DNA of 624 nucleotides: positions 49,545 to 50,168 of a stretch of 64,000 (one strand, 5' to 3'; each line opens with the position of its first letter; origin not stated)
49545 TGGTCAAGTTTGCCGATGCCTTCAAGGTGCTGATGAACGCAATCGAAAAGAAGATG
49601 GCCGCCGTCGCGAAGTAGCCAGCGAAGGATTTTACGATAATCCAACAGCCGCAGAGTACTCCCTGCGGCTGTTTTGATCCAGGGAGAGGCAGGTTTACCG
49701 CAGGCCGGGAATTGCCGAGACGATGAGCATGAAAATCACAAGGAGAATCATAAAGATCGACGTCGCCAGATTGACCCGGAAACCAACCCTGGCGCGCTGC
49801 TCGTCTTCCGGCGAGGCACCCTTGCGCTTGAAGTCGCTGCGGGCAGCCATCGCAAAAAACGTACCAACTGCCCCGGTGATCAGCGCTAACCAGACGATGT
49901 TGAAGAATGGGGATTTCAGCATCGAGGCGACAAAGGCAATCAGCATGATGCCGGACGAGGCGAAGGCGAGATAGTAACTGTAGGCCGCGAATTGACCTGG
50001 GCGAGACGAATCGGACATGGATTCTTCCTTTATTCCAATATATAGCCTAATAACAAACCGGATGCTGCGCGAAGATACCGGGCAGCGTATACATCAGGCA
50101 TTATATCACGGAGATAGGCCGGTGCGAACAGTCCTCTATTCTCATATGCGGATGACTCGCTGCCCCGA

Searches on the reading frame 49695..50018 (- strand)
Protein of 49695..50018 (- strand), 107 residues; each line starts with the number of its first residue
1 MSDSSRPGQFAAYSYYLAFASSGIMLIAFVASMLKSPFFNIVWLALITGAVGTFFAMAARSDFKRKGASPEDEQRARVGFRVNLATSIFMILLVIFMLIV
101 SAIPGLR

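Call 85: search_protein_families(library=pfam, proteins=[window:49695-50018:-], max_evalue=0.1)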
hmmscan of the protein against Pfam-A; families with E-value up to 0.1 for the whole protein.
window:49695-50018:- (107 aa): 3 families
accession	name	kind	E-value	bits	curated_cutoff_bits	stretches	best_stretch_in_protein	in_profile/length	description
PF08196.16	UL2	-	0.012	16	25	0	75-97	27-47/59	UL2 protein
PF13828.11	DUF4190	-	0.028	14.6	35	1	38-93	15-62/62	Domain of unknown function (DUF4190)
PF07062.17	Clc-like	-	0.1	12.5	24.9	0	11-37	179-205/212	Clc-like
